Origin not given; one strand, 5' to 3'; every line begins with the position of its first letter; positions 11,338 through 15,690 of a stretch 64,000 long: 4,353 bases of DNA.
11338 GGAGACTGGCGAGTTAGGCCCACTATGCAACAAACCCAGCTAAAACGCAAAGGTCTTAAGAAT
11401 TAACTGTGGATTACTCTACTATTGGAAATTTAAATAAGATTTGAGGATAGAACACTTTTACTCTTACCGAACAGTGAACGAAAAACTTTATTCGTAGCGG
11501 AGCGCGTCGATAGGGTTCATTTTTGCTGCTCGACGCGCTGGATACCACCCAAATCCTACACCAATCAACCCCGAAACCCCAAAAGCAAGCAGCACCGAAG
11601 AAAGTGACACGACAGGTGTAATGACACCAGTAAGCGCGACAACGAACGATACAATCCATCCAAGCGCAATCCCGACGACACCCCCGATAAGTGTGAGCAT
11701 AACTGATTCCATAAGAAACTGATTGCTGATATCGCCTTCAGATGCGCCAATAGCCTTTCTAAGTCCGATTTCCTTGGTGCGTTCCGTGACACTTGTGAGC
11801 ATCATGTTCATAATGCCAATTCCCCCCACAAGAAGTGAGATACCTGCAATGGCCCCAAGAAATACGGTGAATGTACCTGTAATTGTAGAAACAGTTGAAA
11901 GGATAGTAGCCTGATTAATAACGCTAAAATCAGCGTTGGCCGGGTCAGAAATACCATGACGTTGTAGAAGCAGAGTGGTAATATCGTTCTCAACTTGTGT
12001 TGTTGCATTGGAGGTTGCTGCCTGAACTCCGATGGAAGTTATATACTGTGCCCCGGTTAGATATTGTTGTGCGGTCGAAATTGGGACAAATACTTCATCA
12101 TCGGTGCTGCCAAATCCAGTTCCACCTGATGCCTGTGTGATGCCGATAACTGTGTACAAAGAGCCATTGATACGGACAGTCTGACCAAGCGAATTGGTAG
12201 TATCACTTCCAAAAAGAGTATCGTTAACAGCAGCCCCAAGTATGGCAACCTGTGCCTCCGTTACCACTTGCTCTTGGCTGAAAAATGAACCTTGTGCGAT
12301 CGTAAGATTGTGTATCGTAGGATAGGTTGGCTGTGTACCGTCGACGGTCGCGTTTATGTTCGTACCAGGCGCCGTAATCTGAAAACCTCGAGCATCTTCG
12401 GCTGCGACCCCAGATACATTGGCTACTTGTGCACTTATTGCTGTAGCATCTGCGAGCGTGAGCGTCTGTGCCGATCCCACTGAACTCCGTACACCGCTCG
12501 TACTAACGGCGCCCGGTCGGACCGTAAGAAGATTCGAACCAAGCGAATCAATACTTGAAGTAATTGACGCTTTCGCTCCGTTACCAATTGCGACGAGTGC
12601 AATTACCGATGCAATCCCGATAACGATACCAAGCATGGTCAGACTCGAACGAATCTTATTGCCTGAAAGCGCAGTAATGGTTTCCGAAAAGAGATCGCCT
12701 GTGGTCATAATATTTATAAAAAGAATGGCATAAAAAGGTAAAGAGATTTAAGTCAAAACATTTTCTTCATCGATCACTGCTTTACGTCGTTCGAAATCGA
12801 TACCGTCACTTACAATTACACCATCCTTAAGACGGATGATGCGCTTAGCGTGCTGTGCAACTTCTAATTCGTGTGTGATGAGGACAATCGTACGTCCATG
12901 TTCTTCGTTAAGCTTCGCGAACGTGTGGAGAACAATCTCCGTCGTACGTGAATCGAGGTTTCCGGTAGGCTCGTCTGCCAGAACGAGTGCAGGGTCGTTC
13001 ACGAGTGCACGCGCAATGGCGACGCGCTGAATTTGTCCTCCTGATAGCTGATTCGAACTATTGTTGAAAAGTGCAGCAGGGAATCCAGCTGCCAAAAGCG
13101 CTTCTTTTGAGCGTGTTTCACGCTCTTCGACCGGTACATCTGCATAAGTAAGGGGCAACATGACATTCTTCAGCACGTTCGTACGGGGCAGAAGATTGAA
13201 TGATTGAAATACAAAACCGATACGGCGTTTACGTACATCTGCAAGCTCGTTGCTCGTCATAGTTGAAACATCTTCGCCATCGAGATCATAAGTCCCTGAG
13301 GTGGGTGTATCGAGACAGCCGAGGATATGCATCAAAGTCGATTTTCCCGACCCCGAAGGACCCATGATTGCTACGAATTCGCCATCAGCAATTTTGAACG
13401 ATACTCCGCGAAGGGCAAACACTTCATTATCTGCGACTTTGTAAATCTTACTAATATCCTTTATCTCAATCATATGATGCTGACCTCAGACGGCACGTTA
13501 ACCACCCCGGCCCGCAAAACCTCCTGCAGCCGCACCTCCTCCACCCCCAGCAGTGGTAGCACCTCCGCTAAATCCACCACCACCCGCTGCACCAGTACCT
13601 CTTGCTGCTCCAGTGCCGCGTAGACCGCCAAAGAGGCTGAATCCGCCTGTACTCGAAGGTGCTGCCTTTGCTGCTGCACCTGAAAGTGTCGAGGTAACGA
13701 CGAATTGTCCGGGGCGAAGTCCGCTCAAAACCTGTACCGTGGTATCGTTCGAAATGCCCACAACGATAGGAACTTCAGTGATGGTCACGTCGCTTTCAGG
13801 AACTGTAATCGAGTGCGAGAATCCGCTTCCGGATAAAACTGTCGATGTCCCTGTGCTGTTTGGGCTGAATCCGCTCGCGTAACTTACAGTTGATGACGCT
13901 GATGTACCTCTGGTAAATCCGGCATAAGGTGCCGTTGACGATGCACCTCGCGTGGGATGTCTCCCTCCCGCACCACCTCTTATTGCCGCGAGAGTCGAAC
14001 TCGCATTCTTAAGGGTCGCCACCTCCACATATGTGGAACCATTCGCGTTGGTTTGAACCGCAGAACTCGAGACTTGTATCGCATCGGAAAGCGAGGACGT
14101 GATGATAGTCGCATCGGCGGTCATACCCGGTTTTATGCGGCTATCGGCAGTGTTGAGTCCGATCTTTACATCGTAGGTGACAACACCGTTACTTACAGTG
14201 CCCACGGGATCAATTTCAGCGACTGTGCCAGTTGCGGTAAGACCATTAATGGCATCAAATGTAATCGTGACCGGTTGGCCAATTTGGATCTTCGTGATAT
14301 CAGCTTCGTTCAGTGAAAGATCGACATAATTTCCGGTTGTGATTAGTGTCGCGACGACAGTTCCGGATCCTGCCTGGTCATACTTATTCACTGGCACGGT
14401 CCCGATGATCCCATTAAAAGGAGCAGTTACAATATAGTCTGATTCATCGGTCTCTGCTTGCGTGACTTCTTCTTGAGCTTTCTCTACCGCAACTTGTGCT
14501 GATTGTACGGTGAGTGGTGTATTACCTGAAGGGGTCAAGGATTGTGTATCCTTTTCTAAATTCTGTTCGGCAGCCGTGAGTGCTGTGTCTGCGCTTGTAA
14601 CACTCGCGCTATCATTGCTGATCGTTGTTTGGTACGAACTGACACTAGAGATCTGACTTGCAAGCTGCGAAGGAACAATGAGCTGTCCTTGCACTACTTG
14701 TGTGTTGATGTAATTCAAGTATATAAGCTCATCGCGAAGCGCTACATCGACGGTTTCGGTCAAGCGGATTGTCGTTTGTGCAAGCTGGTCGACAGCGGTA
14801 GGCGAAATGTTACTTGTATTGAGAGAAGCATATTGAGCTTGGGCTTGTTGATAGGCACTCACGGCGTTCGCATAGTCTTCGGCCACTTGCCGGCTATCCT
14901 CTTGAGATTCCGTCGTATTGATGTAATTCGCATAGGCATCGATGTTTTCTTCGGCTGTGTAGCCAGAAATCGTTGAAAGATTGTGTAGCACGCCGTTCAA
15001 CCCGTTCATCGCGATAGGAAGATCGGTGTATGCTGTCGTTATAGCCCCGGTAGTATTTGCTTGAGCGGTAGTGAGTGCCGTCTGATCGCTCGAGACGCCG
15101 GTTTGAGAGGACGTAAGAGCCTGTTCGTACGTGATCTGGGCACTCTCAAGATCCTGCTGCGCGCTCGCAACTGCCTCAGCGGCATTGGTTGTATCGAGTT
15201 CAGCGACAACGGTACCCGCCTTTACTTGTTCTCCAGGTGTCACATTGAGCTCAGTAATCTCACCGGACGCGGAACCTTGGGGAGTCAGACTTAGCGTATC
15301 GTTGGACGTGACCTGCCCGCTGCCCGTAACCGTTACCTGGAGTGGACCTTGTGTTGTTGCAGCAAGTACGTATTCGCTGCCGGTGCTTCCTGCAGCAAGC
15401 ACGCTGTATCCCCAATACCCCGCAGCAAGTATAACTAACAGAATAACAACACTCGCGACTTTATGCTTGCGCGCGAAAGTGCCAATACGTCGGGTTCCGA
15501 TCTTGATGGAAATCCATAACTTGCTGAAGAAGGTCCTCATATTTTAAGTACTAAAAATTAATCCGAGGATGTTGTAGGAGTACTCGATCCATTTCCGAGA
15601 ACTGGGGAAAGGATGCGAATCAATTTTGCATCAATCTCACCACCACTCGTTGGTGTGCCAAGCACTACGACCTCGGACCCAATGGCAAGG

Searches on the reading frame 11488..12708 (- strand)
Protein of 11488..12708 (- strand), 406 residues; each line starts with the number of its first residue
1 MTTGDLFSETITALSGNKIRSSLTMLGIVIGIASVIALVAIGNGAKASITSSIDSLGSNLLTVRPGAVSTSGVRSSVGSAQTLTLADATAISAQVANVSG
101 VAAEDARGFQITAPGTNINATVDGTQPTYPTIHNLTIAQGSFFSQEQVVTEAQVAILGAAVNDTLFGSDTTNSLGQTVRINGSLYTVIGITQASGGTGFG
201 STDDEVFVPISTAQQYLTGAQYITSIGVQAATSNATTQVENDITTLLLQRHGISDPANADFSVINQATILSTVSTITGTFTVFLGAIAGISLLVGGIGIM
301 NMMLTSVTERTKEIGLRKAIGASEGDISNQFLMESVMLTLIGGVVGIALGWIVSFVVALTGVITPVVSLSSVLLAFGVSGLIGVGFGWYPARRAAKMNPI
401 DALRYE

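Call 29: search_protein_families(library=pfam, proteins=[window:11488-12708:-], max_evalue=0.00001)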
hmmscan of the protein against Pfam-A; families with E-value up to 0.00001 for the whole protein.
window:11488-12708:- (406 aa): 2 families
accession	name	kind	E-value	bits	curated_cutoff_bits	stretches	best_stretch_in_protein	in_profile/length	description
PF12704.14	MacB_PCD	-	2.7e-45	155.6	27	1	21-245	1-206/207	MacB-like periplasmic core domain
PF02687.27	FtsX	-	3.1e-23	82.6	25.5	1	286-399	2-120/120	FtsX-like permease C-terminal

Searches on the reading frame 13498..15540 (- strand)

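Call 29: search_protein_families(library=pfam, proteins=[window:13498-15540:-], max_evalue=0.00001)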
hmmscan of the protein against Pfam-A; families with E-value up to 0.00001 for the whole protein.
window:13498-15540:- (680 aa): 2 families
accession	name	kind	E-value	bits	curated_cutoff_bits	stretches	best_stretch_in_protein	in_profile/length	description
PF13437.12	HlyD_3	-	3.8e-13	50.5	22.2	1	371-472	2-106/106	HlyD family secretion protein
PF16576.10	HlyD_D23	-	4.5e-13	49.4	30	1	308-475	50-214/214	Barrel-sandwich domain of CusB or HlyD membrane-fusion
